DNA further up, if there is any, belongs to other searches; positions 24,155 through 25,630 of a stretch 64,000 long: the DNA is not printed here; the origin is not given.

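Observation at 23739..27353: pdxT, with no adjacent pdxS, is coupled to a radical SAM enzyme and a Cas4-like nuclease in one apparent operon ending at tRNA-Ser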

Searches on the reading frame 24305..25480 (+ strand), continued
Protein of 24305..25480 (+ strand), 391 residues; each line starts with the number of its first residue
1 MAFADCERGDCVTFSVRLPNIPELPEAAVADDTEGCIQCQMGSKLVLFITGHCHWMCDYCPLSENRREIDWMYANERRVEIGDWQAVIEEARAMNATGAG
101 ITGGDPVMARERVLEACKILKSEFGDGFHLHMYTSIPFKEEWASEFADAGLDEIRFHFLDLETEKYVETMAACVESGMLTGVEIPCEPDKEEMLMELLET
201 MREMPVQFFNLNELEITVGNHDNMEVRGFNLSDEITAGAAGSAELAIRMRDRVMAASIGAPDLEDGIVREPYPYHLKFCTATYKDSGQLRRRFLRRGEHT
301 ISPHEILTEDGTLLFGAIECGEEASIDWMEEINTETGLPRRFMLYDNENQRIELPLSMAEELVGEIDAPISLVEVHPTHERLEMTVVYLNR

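Call 26: find_encoding_contigs(protein=P0244, flank=6000, max_places=2)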
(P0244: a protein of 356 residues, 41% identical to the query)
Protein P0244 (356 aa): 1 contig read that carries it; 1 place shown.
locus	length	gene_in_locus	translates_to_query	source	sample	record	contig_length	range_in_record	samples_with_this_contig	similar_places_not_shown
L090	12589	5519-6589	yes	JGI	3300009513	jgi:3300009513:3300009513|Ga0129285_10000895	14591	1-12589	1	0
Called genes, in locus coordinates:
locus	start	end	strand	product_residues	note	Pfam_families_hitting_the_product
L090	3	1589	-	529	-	?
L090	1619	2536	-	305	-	PF00175:NAD_binding_1 (weak), PF10418:DHODB_Fe-S_bind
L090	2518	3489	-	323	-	PF01180:DHO_dh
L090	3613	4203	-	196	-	PF01725:Ham1p_like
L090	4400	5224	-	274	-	-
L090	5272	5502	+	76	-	PF01106:NifU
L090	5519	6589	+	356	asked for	PF04055:Radical_SAM, PF26257:DUF8061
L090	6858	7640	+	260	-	PF00160:Pro_isomerase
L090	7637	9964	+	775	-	PF07690:MFS_1, PF12832:MFS_1_like (weak), PF07690:MFS_1 (weak)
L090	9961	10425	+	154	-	PF10604:Polyketide_cyc2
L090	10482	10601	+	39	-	-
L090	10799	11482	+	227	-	PF26351:DUF8091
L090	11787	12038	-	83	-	PF13384:HTH_23 (weak), PF00196:GerE, PF13936:HTH_38, PF08281:Sigma70_r4_2 (weak), PF13412:HTH_24 (weak)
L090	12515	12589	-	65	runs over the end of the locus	-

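Call 27: find_encoding_contigs(protein=P0246, flank=5000, max_places=2)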
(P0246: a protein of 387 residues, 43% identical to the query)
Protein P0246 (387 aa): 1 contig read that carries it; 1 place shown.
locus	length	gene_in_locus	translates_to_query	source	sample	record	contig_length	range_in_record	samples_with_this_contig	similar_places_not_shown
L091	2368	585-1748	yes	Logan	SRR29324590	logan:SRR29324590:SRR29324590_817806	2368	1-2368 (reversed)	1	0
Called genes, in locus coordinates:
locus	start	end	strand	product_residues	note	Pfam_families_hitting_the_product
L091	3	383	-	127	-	?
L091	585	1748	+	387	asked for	PF04055:Radical_SAM, PF26257:DUF8061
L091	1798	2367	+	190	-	?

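Call 28: find_encoding_contigs(protein=P0249, flank=5000, max_places=2)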
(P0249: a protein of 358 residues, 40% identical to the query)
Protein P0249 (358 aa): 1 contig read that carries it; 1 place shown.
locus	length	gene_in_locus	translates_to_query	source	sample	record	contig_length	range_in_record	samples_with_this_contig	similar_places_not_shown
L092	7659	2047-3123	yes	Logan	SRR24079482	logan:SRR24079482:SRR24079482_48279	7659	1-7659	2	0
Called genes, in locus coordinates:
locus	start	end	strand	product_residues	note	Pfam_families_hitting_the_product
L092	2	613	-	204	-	?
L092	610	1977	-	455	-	-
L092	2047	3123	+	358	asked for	PF04055:Radical_SAM, PF26257:DUF8061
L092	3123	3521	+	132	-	-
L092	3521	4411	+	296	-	PF01909:NTP_transf_2, PF18765:Polbeta (faint)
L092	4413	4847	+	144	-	-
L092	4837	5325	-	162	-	-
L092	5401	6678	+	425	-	PF01979:Amidohydro_1, PF12890:DHOase, PF07969:Amidohydro_3 (weak)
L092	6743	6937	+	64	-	-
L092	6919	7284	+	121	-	PF01850:PIN (weak)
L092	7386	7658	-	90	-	?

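Call 29: find_encoding_contigs(protein=P0253, flank=5000, max_places=2)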
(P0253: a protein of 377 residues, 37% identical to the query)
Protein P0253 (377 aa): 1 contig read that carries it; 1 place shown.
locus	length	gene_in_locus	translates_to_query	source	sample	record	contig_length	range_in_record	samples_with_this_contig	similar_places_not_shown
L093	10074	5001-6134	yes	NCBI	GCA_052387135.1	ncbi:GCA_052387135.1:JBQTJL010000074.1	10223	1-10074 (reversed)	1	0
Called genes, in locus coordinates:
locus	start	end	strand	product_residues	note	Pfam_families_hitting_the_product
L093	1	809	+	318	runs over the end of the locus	PF00512:HisKA, PF02518:HATPase_c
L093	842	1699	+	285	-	PF00809:Pterin_bind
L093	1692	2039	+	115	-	PF02152:FolB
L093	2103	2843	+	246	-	PF01261:AP_endonuc_2 (faint)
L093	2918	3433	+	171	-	PF03266:NTPase_1, PF13401:AAA_22 (faint)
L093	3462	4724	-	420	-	-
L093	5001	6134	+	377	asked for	PF04055:Radical_SAM, PF26257:DUF8061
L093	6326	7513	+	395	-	PF12840:HTH_20 (weak), PF13412:HTH_24 (faint), PF24033:DUF7342 (faint), PF24266:HTH_HVO_0163_N (faint), PF12840:HTH_20 (weak)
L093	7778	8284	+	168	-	PF16697:Yop-YscD_cpl, PF00498:FHA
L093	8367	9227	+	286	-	PF02661:Fic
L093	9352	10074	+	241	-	?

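Call 44: predict_structure(alignment_id=A1)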
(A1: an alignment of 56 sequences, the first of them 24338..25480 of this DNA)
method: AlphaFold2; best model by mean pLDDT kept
length: 380 residues; sequences in the alignment: 56
mean_pLDDT: 92.7   pTM: 0.88
mean pLDDT of the five models: 92.7, 92.7, 92.3, 92.3, 91.8
residues with pLDDT >= 90: 337; 70-90: 23; 50-70: 2; < 50: 18
segments of 3 or more residues with pLDDT < 50: 1-18
pLDDT, mean of each block of 10 residues (from residue 1): 31 46 89 97 91 93 97 98 98 97 99 98 97 99 96 97 98 97 97 95 94 93 89 96 94 95 92 89 97 98 98 97 97 98 98 96 97 94
secondary structure, 60 per line:
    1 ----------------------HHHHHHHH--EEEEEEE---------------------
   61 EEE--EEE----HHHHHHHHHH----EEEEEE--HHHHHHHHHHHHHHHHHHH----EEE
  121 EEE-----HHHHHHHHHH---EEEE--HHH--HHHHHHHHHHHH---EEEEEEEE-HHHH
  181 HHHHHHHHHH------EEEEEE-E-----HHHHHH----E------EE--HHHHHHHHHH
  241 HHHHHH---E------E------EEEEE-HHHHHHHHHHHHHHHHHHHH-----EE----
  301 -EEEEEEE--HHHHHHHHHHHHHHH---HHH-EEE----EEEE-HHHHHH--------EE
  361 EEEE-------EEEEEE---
elements in order: H23-30 E33-39 E61-63 E66-68 H73-82 E87-92 H95-113 E118-123 H129-138 E142-145 H153-164 E168-175 H177-190 E197-202 H210-215 H231-246 E264-268 H270-289 E302-308 H311-325 E333-335 E340-343 H345-350 E359-364 E372-377
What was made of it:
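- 24338..25480 (+): Radical SAM enzyme of the uncharacterised archaeal PF04055 + DUF8061 (PF26257) family (380 aa). Its GTG start overlaps the pdxT stop as GTGA. The AF2 model has pLDDT 92.7 (call 44).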

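Call 48: find_homologous_proteins(query=A1, max_evalue=1e-20)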
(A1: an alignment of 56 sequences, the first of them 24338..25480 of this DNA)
Query A1 (56 sequences) (380 aa, profile of the alignment): 4110 proteins with E <= 1e-20 among 8000 candidates; the best 120 are listed.
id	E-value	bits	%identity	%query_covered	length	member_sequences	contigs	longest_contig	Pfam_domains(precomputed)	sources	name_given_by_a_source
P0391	4.2e-148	511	35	94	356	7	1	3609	PF26257.1,PF04055.28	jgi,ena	-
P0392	4.2e-148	511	34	94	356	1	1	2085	PF26257.1,PF04055.28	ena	-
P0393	4.3e-148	511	34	94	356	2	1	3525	PF26257.1,PF04055.28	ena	-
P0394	1.0e-147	510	33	97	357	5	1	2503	PF26257.1,PF04055.28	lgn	-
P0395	1.4e-147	510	33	92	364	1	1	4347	PF26257.1,PF04055.28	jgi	jgi:pyruvate formate-lyase activating enzyme-like uncharacterized protein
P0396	2.6e-147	509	35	94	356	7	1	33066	PF26257.1,PF04055.28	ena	-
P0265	8.6e-147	507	33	94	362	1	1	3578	PF26257.1,PF04055.28,PF13353.12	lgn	-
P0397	5.2e-146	505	35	92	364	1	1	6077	PF26257.1,PF04055.28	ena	-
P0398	7.8e-146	504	34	94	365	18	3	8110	PF26257.1,PF04055.28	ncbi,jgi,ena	-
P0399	8.0e-146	504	31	94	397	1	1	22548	PF26257.1,PF04055.28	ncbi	-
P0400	1.1e-145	503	33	92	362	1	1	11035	PF26257.1,PF04055.28,PF13353.12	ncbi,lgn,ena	-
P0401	1.9e-145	503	34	92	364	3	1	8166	PF26257.1,PF04055.28,PF13353.12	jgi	jgi:pyruvate formate-lyase activating enzyme-like uncharacterized protein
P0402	7.5e-145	501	34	94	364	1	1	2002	PF26257.1,PF04055.28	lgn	-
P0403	1.2e-144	500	33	92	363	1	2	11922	PF26257.1,PF04055.28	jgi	jgi:pyruvate formate-lyase activating enzyme-like uncharacterized protein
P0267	4.1e-143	495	34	92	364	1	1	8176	PF26257.1,PF04055.28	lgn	-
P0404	7.2e-143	494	33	92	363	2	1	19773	PF26257.1,PF04055.28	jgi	jgi:pyruvate formate-lyase activating enzyme-like uncharacterized protein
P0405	8.7e-143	494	37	92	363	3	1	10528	PF26257.1,PF04055.28,PF13353.12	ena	-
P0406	1.7e-142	493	33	92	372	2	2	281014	PF26257.1,PF04055.28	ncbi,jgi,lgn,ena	ncbi:MAG: radical SAM protein [Thermoplasmata archaeon]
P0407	5.4e-142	491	34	92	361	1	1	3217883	PF26257.1,PF13353.12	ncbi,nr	ncbi:MAG: 4Fe-4S cluster-binding domain-containing protein [Methanomassiliicoccales archaeon]|nr:MAG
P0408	1.8e-141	490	37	94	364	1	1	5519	PF26257.1,PF04055.28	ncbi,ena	-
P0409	2.7e-141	489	36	94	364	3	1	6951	PF26257.1,PF04055.28,PF13353.12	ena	-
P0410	9.0e-141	487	39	94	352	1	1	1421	PF26257.1,PF04055.28,PF13353.12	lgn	-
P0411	1.6e-140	486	33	97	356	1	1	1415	PF26257.1,PF04055.28,PF13353.12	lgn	-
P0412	1.9e-140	486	37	97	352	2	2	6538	PF26257.1,PF04055.28,PF13353.12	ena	-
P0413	4.5e-140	485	36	96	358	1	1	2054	PF26257.1,PF04055.28,PF13353.12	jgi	-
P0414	5.4e-140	485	39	92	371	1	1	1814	PF26257.1,PF04055.28,PF13353.12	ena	-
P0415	8.4e-140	484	37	94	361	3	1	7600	PF26257.1,PF04055.28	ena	-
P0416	1.2e-139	484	35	94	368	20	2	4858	PF26257.1,PF04055.28,PF13353.12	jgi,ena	-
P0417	1.3e-139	483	34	92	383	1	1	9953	PF26257.1,PF04055.28,PF13353.12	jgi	jgi:pyruvate formate-lyase activating enzyme-like uncharacterized protein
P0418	1.4e-139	483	36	93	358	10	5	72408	PF26257.1,PF04055.28,PF13353.12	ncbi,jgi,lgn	ncbi:MAG: radical SAM protein [Thermoplasmata archaeon]|jgi:pyruvate formate-lyase activating enzyme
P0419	1.5e-139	483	35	92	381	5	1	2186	PF26257.1,PF04055.28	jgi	jgi:pyruvate formate-lyase activating enzyme-like uncharacterized protein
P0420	1.6e-139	483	37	92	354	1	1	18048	PF26257.1,PF04055.28,PF13353.12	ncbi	-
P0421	1.8e-139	483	35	97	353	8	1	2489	PF26257.1,PF04055.28,PF13353.12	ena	-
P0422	1.8e-139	483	38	92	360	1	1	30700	PF26257.1,PF04055.28,PF13353.12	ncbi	-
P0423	2.9e-139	482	35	94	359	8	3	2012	PF26257.1,PF04055.28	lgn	-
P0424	4.4e-139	482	34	96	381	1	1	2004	PF26257.1,PF04055.28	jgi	jgi:pyruvate formate-lyase activating enzyme-like uncharacterized protein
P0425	4.5e-139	482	37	94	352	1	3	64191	PF26257.1,PF04055.28,PF13353.12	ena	-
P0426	5.9e-139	481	38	94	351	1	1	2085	PF26257.1,PF04055.28,PF13353.12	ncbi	-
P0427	6.4e-139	481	36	94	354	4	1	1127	PF26257.1,PF04055.28,PF13353.12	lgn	-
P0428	9.3e-139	481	39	94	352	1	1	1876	PF26257.1,PF04055.28,PF13353.12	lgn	-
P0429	9.8e-139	481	38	94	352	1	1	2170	PF26257.1,PF04055.28,PF13353.12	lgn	-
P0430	1.1e-138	480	38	92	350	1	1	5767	PF26257.1,PF04055.28,PF13353.12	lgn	-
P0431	1.1e-138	480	33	92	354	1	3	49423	PF26257.1,PF04055.28,PF13353.12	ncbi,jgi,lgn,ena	-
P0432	1.2e-138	480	36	94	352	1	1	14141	PF26257.1,PF04055.28,PF13353.12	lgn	-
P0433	1.2e-138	480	39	94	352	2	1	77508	PF26257.1,PF04055.28,PF13353.12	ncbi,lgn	-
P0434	1.3e-138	480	39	94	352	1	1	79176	PF26257.1,PF04055.28,PF13353.12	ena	-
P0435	2.3e-138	479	38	94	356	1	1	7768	PF26257.1,PF04055.28,PF13353.12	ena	-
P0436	2.5e-138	479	38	94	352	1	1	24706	PF26257.1,PF04055.28,PF13353.12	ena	-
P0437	2.6e-138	479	36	92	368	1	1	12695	PF26257.1,PF04055.28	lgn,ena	-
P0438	3.9e-138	479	36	92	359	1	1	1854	PF26257.1,PF04055.28,PF13353.12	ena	-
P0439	4.0e-138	479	38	94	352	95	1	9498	PF26257.1,PF04055.28,PF13353.12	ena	-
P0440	6.5e-138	478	37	92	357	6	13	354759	PF26257.1,PF04055.28,PF13353.12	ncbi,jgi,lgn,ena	ncbi:MAG: radical SAM protein [Thermoplasmata archaeon]|jgi:pyruvate formate-lyase activating enzyme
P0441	8.1e-138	478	35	92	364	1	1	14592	PF26257.1,PF04055.28,PF13353.12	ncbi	-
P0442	8.3e-138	478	40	94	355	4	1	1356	PF26257.1,PF04055.28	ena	-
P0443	1.3e-137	477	35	94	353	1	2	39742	PF26257.1,PF04055.28,PF13353.12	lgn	-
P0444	1.4e-137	477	39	94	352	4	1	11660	PF26257.1,PF04055.28,PF13353.12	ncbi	-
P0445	1.5e-137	477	38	94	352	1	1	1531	PF26257.1,PF04055.28,PF13353.12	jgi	-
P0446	1.7e-137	477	37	94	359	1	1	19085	PF26257.1,PF04055.28,PF13353.12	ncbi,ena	-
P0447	2.0e-137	476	35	97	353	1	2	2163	PF26257.1,PF04055.28,PF13353.12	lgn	-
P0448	2.1e-137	476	36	92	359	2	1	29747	PF26257.1,PF04055.28,PF13353.12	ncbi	-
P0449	2.9e-137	476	38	94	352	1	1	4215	PF26257.1,PF04055.28,PF13353.12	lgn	-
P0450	2.9e-137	476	38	92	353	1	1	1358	PF26257.1,PF04055.28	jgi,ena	-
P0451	3.3e-137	476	35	92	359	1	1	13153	PF26257.1,PF04055.28,PF13353.12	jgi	-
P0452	3.5e-137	475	37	94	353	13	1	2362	PF26257.1,PF04055.28,PF13353.12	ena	-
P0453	3.5e-137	475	36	94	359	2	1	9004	PF26257.1,PF04055.28,PF13353.12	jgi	jgi:pyruvate formate-lyase activating enzyme-like uncharacterized protein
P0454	3.6e-137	475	36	97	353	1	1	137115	PF26257.1,PF04055.28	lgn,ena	-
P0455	4.0e-137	475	35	97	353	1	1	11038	PF26257.1,PF04055.28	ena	-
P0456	5.3e-137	475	35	97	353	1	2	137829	PF26257.1,PF04055.28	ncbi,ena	-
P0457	5.3e-137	475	35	97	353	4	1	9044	PF26257.1,PF04055.28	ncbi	-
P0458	6.2e-137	475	34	97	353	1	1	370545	PF26257.1,PF04055.28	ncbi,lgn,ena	-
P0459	6.5e-137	475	34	94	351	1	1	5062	PF26257.1,PF04055.28,PF13353.12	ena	-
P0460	6.5e-137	475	38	93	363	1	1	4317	PF26257.1,PF04055.28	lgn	-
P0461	7.0e-137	474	36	94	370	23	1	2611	PF26257.1,PF04055.28,PF13353.12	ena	-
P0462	7.8e-137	474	35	92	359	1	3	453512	PF26257.1,PF04055.28,PF13353.12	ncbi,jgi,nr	ncbi:MAG: radical SAM protein [Methanomassiliicoccales archaeon]|jgi:pyruvate formate-lyase activati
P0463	8.2e-137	474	38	94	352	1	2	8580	PF26257.1,PF04055.28,PF13353.12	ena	-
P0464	9.5e-137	474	37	94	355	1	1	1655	PF26257.1,PF04055.28,PF13353.12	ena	-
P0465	9.5e-137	474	35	94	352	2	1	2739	PF26257.1,PF04055.28,PF13353.12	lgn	-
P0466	9.8e-137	474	38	94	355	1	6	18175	PF26257.1,PF04055.28,PF13353.12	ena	-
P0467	1.1e-136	474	33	97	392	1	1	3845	PF26257.1,PF04055.28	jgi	jgi:pyruvate formate-lyase activating enzyme-like uncharacterized protein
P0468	1.1e-136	474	40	94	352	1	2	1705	PF26257.1,PF04055.28,PF13353.12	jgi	-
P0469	1.1e-136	474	35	97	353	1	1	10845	PF26257.1,PF04055.28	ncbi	-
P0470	1.2e-136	474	36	97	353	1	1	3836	PF26257.1,PF04055.28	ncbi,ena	-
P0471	1.2e-136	474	36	93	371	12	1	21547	PF26257.1,PF04055.28,PF13353.12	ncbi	-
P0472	1.3e-136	474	34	92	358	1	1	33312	PF26257.1,PF04055.28,PF13353.12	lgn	-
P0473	1.3e-136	474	38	94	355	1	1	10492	PF26257.1,PF04055.28,PF13353.12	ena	-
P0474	1.4e-136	474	38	94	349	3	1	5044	PF26257.1,PF04055.28,PF13353.12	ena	-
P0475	1.5e-136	473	38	94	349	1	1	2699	PF26257.1,PF04055.28,PF13353.12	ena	-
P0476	1.6e-136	473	35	94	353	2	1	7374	PF26257.1,PF04055.28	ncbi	-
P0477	1.7e-136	473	38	94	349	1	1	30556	PF26257.1,PF04055.28,PF13353.12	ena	-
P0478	1.7e-136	473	37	94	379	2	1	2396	PF26257.1,PF04055.28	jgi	jgi:pyruvate formate-lyase activating enzyme-like uncharacterized protein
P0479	1.7e-136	473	35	94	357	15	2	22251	PF26257.1,PF04055.28,PF13353.12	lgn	-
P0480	1.9e-136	473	34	94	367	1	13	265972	PF26257.1,PF04055.28,PF13353.12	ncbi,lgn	-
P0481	2.0e-136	473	32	97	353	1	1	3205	PF26257.1,PF04055.28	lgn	-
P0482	2.1e-136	473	37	92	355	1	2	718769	PF26257.1,PF04055.28,PF13353.12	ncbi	-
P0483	2.2e-136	473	37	94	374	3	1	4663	PF26257.1,PF04055.28,PF13353.12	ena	-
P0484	2.2e-136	473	34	94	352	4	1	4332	PF26257.1,PF04055.28,PF13353.12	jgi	jgi:hypothetical protein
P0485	2.3e-136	473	37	97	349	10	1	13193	PF26257.1,PF04055.28,PF13353.12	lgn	-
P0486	2.4e-136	473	36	94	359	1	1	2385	PF26257.1,PF04055.28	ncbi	-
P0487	2.5e-136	473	34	97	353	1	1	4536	PF26257.1,PF04055.28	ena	-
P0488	2.5e-136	473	37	94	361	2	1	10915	PF26257.1,PF04055.28,PF13353.12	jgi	-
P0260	2.5e-136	473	35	92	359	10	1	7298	PF26257.1,PF04055.28,PF13353.12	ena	-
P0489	2.5e-136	473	38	94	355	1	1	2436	PF26257.1,PF04055.28,PF13353.12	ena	-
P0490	2.6e-136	473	33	97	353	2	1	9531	PF26257.1,PF04055.28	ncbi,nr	ncbi:MAG: radical SAM protein [Euryarchaeota archaeon]|nr:radical SAM protein [Euryarchaeota archaeo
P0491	2.6e-136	473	38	94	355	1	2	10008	PF26257.1,PF04055.28,PF13353.12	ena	-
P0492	2.7e-136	473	34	99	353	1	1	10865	PF26257.1,PF04055.28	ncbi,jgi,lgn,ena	-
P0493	2.8e-136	473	33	94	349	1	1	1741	PF26257.1,PF04055.28,PF13353.12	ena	-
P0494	3.0e-136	472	38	94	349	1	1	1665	PF26257.1,PF04055.28,PF13353.12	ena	-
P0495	3.0e-136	472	38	94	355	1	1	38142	PF26257.1,PF04055.28,PF13353.12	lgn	-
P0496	3.2e-136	472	38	94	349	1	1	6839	PF26257.1,PF04055.28,PF13353.12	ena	-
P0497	3.3e-136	472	38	94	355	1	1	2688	PF26257.1,PF04055.28,PF13353.12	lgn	-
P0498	3.6e-136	472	38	94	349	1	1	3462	PF26257.1,PF04055.28,PF13353.12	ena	-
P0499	3.7e-136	472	33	94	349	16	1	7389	PF26257.1,PF04055.28,PF13353.12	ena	-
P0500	4.0e-136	472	34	97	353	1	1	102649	PF26257.1,PF04055.28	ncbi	-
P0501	4.1e-136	472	35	94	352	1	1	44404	PF26257.1,PF04055.28,PF13353.12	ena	-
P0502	4.6e-136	472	39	94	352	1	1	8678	PF26257.1,PF04055.28,PF13353.12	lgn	-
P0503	4.7e-136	472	33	93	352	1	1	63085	PF26257.1,PF04055.28,PF13353.12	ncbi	-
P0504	4.8e-136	472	38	94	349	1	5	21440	PF26257.1,PF04055.28,PF13353.12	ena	-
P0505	4.9e-136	472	35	92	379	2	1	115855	PF26257.1,PF04055.28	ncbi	-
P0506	4.9e-136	472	38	94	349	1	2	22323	PF26257.1,PF04055.28,PF13353.12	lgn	-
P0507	4.9e-136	472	38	94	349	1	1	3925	PF26257.1,PF04055.28,PF13353.12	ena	-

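Call 49: find_encoding_contigs(protein=P0407, flank=5000, max_places=1)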
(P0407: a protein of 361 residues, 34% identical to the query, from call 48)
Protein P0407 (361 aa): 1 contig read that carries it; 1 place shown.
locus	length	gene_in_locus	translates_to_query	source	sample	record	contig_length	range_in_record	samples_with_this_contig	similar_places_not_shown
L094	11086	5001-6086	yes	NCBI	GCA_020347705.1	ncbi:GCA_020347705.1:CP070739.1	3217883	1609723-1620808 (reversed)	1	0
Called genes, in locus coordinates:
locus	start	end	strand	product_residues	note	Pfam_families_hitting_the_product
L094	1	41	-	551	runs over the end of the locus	PF18262:PhetRS_B1 (faint), PF03483:B3_4, PF03484:B5, PF17759:tRNA_synthFbeta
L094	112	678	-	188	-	PF02441:Flavoprotein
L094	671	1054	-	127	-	PF01989:AcnX_swivel_put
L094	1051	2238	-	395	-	PF04412:AcnX, PF28403:AcnX_2nd, PF28406:AcnX_3rd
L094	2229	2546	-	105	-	PF21758:LpdD_chaperone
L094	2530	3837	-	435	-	PF20695:UbiD_N, PF01977:UbiD, PF20696:UbiD_C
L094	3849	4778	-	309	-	PF00288:GHMP_kinases_N, PF08544:GHMP_kinases_C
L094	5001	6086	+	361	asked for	PF13353:Fer4_12 (faint), PF26257:DUF8061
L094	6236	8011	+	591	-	PF05048:NosD (faint), PF13229:Beta_helix, PF07705:CARDB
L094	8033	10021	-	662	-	PF01364:Peptidase_C25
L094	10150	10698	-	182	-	PF04919:DUF655, PF14579:HHH_6 (faint)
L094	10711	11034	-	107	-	PF03874:RNA_pol_Rpb4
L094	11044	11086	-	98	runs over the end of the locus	PF01157:Ribosomal_L21e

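Call 50: find_encoding_contigs(protein=P0440, flank=5000, max_places=1)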
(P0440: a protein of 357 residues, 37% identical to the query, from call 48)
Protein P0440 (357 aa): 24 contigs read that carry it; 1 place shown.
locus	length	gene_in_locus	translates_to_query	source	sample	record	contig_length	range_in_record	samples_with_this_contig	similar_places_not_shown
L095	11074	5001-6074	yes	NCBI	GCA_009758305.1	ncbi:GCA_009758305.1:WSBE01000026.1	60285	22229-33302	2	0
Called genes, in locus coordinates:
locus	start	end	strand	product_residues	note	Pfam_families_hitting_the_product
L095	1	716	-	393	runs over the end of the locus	PF00108:Thiolase_N, PF00109:ketoacyl-synt (weak), PF02803:Thiolase_C, PF22691:Thiolase_C_1 (faint)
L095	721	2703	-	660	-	PF01210:NAD_Gly3P_dh_N (weak), PF02737:3HCDH_N, PF03446:NAD_binding_2 (weak), PF00725:3HCDH, PF00378:ECH_1, PF16113:ECH_2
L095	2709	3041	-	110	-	PF02036:SCP2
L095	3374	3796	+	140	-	PF13279:4HBT_2, PF03061:4HBT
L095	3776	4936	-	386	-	PF01306:LacY_symp (weak), PF07690:MFS_1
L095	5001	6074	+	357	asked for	PF04055:Radical_SAM, PF13353:Fer4_12 (weak), PF26257:DUF8061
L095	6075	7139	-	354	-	PF01118:Semialdhyde_dh (faint), PF03435:Sacchrp_dh_NADP (weak), PF16653:Sacchrp_dh_C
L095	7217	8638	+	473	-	PF20695:UbiD_N, PF01977:UbiD, PF20696:UbiD_C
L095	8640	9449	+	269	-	PF01040:UbiA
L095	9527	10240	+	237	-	PF00254:FKBP_C (weak), PF22199:FKBP26_IF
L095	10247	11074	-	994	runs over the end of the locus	PF22352:K319L-like_PKD (faint), PF00801:PKD (weak), PF07705:CARDB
